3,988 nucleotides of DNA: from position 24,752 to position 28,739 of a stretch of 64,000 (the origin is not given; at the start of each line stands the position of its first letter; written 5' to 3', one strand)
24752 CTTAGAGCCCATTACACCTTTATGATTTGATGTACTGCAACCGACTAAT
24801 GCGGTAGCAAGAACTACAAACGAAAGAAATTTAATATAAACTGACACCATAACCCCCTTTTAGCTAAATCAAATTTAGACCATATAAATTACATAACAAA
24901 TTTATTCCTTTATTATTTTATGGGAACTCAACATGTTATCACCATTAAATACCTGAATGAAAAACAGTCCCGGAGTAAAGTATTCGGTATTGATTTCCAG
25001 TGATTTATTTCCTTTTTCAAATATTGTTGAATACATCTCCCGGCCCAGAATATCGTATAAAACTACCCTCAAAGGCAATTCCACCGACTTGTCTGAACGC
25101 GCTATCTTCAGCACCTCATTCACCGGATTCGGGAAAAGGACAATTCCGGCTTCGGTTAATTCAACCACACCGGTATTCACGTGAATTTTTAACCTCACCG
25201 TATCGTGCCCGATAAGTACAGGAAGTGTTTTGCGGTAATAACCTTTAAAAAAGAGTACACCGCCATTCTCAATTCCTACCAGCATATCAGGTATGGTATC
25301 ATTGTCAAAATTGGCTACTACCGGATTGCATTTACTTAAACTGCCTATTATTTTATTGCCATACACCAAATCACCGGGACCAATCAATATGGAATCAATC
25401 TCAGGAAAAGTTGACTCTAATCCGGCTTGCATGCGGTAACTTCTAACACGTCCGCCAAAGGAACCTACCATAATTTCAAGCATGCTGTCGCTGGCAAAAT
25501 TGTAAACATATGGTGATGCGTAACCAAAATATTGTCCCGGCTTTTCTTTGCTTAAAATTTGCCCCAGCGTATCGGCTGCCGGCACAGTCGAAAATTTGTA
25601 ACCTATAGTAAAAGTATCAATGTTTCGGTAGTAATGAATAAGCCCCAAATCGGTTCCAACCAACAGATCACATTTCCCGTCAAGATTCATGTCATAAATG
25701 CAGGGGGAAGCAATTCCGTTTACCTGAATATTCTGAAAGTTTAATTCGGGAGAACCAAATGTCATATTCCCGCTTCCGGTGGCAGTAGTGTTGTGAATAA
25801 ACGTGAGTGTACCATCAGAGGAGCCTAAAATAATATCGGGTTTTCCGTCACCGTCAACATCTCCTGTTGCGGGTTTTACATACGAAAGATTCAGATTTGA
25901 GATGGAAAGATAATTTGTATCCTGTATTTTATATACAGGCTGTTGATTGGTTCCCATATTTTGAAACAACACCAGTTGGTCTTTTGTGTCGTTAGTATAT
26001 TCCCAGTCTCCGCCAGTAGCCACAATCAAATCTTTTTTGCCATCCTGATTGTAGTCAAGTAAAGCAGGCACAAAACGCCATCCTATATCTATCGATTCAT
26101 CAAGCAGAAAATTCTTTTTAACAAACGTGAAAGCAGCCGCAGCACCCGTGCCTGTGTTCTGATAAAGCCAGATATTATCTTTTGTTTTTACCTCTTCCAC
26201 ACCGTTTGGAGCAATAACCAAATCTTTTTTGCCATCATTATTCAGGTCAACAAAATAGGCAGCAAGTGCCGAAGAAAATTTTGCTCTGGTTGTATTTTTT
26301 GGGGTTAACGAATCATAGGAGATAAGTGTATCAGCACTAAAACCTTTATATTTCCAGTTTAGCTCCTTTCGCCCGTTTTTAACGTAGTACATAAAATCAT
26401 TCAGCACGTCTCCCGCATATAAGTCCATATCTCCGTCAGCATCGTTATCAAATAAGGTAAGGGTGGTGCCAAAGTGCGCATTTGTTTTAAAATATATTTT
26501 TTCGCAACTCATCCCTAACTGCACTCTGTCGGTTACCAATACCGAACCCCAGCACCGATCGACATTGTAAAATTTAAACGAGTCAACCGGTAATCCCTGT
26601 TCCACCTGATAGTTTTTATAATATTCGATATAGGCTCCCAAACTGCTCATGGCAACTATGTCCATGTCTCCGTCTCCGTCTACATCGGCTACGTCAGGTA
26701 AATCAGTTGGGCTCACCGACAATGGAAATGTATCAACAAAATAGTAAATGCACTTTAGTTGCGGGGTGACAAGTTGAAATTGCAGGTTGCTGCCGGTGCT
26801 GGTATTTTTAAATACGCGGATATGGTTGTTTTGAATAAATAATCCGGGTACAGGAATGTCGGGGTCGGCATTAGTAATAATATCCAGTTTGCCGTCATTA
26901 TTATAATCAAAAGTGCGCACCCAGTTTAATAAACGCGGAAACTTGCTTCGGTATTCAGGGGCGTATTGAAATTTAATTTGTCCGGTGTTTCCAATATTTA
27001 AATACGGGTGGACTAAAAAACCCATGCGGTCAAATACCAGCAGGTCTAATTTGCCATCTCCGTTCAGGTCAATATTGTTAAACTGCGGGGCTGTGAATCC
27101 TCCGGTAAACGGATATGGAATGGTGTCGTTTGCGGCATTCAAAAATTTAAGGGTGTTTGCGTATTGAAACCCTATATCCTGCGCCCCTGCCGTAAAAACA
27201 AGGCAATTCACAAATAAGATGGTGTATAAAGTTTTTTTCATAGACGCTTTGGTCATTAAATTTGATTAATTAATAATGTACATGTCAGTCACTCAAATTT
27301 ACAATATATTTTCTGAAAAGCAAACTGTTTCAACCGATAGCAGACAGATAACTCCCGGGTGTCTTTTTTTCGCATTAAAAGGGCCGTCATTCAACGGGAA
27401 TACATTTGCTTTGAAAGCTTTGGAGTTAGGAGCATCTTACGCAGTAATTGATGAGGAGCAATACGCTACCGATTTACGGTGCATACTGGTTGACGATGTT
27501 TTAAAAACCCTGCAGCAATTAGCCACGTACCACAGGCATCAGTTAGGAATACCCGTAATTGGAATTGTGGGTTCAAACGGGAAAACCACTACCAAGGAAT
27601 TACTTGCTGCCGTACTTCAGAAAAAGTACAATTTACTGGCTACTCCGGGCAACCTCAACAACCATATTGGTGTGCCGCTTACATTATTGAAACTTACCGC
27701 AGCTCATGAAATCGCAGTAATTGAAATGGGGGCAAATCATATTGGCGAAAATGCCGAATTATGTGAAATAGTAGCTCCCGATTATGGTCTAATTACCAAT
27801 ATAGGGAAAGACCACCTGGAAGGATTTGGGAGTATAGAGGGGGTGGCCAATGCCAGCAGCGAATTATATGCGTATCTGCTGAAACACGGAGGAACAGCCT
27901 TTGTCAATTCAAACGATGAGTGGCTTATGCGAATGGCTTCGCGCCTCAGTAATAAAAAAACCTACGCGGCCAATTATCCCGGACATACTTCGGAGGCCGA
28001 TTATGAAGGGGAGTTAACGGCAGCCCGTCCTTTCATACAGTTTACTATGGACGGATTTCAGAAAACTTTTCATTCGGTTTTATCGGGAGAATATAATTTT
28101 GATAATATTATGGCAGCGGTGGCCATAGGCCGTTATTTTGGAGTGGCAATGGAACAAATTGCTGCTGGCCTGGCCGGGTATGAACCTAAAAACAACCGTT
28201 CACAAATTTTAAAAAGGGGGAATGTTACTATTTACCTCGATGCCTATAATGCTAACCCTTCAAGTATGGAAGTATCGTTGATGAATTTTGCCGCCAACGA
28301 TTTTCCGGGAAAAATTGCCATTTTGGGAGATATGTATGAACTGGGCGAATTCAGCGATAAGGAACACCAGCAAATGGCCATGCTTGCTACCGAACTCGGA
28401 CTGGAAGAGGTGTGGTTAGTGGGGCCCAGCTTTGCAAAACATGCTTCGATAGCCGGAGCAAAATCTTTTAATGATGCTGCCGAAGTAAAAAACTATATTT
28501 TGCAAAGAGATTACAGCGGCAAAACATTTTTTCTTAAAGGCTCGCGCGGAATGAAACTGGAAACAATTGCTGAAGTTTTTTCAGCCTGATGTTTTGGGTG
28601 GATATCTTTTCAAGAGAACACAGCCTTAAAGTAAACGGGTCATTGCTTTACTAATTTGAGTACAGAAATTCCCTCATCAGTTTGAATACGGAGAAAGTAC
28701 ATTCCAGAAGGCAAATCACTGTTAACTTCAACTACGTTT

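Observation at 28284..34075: Mosaic 0.78-kb direct repeat: a second, truncated murF 3' end that differs from the intact gene only by silent changes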

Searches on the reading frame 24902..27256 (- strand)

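Call 8: search_protein_families(library=pfam, proteins=[window:24902-27256:-])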
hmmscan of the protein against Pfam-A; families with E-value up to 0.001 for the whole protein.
window:24902-27256:- (784 aa): 6 families
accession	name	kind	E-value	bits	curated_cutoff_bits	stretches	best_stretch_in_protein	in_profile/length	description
PF13517.12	FG-GAP_3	-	7.8e-35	119.7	26.9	4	337-412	1-61/61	FG-GAP-like repeat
PF01839.29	FG-GAP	-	4.5e-20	71.5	22.1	1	463-489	6-27/37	FG-GAP repeat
PF18962.6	Por_Secre_tail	-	4.8e-09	36.8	27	1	707-782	1-74/75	Secretion system C-terminal sorting domain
PF12256.14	TcdB_toxin_midN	-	6.9e-06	25.9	24.8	0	188-218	31-61/181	Insecticide toxin TcdB middle/N-terminal region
PF23743.1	Beta-prop_BBS7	-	0.00013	21.8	27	1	468-545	180-251/299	BBS7 beta-propeller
PF14783.12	BBS2_Mid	-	0.00023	21.7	27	0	466-486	6-26/108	Ciliary BBSome complex subunit 2, middle region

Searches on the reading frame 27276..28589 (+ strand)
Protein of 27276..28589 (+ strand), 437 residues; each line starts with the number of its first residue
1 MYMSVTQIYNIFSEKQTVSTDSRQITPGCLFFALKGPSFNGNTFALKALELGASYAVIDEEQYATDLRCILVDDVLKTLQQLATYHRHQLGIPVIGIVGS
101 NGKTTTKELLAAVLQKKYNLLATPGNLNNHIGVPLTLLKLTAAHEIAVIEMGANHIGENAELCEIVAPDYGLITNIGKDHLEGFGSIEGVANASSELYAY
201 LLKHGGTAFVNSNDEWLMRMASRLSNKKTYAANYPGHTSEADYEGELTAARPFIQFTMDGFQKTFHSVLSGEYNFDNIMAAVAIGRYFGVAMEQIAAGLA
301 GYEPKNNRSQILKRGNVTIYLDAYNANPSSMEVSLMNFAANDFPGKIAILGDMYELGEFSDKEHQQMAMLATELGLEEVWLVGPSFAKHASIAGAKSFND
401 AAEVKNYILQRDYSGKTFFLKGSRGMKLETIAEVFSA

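Call 8: search_protein_families(library=pfam, proteins=[window:27276-28589:+])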
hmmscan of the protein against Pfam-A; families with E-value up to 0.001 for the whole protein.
window:27276-28589:+ (437 aa): 3 families
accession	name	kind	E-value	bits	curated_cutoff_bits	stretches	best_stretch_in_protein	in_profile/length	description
PF08245.18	Mur_ligase_M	-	8.6e-43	147.1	24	1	98-284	2-199/200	Mur ligase middle domain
PF02875.26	Mur_ligase_C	-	2.1e-10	42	28.4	1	308-407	2-110/127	Mur ligase, glutamate ligase domain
PF01225.30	Mur_ligase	-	9.4e-07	29.6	21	1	18-83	5-91/95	Mur ligase family, catalytic domain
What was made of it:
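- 27276..28589 (+): Intact murF (UDP-MurNAc-pentapeptide synthetase), 437 aa. Pfam Mur_ligase, Mur_ligase_M and Mur_ligase_C (call 8).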

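Call 9: find_related_loci(query=window:27276-28589:+, collection=genome_contigs, flank=10000)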
Query window:27276-28589:+ (437 aa) in genome_contigs; peptide patterns used: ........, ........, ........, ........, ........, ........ (x = any residue, [..] = any of these).
88 stretches matched a pattern; 34 encode a relative of the query (tblastn E <= 1e-3); 34 distinct loci.
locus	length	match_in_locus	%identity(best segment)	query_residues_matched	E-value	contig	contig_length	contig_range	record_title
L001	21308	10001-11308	96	2-437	0e+0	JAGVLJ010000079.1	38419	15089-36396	MAG: Bacteroidia bacterium isolate SW_8 c_000000039799, whole genome shotgun sequence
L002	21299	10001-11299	92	3-435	0e+0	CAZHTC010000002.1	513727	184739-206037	MAG TPA_asm: uncultured Bifidobacteriaceae bacterium isolate SRP257259_co1_20 genome assembly, contig: NODE_9_length_513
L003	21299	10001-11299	72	3-435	0e+0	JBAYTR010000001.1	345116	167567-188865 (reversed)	MAG: Bacteroidia bacterium isolate SO_2016_LW3_13 scaffold00024_LW162_2016, whole genome shotgun sequence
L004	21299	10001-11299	71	3-435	0e+0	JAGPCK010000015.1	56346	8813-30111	MAG: Bacteroidia bacterium isolate Gw_SlAct_bin_253 Gw_SlAct_878_length_56346_cov_16.343549, whole genome shotgun sequen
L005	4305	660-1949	53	3-434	1e-158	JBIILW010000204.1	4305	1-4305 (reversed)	MAG: Bacteroidia bacterium isolate ME2002-05-24pf_3300042563_group1_bin175 Rohwer_bin1048_scaffold_5071_c2, whole genome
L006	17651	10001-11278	49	2-433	3e-124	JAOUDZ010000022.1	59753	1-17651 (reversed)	MAG: Cyclobacteriaceae bacterium isolate 4_1_Jan_SF_Bin44 4_1_Jan_SF_Bin44_scaffold_124_c1, whole genome shotgun sequenc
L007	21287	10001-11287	49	2-433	7e-121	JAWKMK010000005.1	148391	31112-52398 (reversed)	MAG: Crocinitomicaceae bacterium isolate AC3.30 AC3.30.fa-5, whole genome shotgun sequence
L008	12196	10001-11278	47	3-435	6e-118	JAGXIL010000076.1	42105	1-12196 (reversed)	MAG: Gillisia sp. isolate LH_M85 k141_1207255, whole genome shotgun sequence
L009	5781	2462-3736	44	2-434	6e-117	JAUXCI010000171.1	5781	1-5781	MAG: Flavobacteriaceae bacterium isolate CSMAG_2821 CSMAG_2821_k117_1089675_length_5781_cov_8.0000, whole genome shotgun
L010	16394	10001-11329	48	2-428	4e-115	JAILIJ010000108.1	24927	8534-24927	MAG: Bacteroidaceae bacterium isolate RUI147 k141_6775880_flag=0_multi=12.9206_len=24927, whole genome shotgun sequence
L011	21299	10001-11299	45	3-435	3e-113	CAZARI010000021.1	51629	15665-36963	MAG TPA_asm: uncultured Cryomorphaceae bacterium isolate SRP220891_co3_632 genome assembly, contig: NODE_525_length_5162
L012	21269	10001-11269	46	5-435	4e-111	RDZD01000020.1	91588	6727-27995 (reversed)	MAG: Cytophagales bacterium isolate PH2015_06S_41_96 PH2015_06S_scaffold_75, whole genome shotgun sequence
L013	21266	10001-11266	46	4-429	3e-111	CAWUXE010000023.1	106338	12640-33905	MAG: uncultured Flavobacteriales bacterium isolate HER22_SLD_50_bin_49 genome assembly, contig: HER22_SLD_50_bin_49-read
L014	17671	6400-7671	46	3-435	7e-111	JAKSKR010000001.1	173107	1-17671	MAG: Paludibacteraceae bacterium isolate Horse_feces78 MAG078_1, whole genome shotgun sequence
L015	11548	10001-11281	48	8-435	2e-109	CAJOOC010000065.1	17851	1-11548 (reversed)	uncultured Prevotella sp. isolate Rumen_Coassembly_mag_1758 genome assembly, contig: k87_9875691, whole genome shotgun s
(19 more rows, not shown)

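Call 19: find_encoding_contigs(protein=window:27276-28589:+, flank=10000, max_places=10)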
Protein window:27276-28589:+ (437 aa): no gene with exactly this product is on record in the collection.

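Call 23: find_related_loci(query=window:27276-28589:+, collection=metagenome_contigs, flank=10000)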
Query window:27276-28589:+ (437 aa) in metagenome_contigs; peptide patterns used: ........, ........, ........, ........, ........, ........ (x = any residue, [..] = any of these).
104 stretches matched a pattern; 34 encode a relative of the query (tblastn E <= 1e-3); 34 distinct loci.
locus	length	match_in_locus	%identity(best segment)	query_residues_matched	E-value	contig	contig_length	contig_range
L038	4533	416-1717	97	2-435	0e+0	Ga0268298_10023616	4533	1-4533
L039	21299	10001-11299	72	3-435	0e+0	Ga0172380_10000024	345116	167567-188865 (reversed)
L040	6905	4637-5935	72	3-435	0e+0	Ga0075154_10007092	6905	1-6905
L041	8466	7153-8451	71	3-435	0e+0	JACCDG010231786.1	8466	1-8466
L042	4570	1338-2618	49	1-433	2e-126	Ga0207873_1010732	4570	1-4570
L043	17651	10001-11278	49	2-433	2e-124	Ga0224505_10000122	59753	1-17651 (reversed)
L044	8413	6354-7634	47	3-435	2e-122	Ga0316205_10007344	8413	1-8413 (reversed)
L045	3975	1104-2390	49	2-433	3e-123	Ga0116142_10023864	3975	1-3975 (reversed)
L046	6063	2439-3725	49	2-433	3e-121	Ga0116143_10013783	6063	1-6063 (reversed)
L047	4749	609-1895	46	3-436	3e-115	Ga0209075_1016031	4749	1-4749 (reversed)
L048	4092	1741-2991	46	8-431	2e-115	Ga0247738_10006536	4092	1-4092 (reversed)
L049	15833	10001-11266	46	4-429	3e-112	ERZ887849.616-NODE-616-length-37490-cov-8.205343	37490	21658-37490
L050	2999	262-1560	47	1-428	5e-116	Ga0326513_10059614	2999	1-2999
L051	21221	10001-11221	46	18-431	2e-111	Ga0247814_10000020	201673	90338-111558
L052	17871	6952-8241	45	1-434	4e-111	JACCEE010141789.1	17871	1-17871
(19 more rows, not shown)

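Call 28: find_encoding_contigs(protein=window:27282-28589:+, flank=10000, max_places=10)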
Protein window:27282-28589:+ (435 aa): 1 contig read that carries it; 1 place shown.
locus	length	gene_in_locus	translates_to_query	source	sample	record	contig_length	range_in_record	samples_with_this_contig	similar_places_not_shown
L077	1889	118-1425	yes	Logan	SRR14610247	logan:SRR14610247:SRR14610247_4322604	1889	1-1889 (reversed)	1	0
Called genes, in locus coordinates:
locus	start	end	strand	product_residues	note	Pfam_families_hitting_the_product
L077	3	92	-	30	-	?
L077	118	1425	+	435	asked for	PF01225:Mur_ligase (weak), PF08245:Mur_ligase_M, PF02875:Mur_ligase_C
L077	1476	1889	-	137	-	?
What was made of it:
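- Tried and rejected: The version starting at the second ATG, two codons downstream (27282), was found (calls 19, 28).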
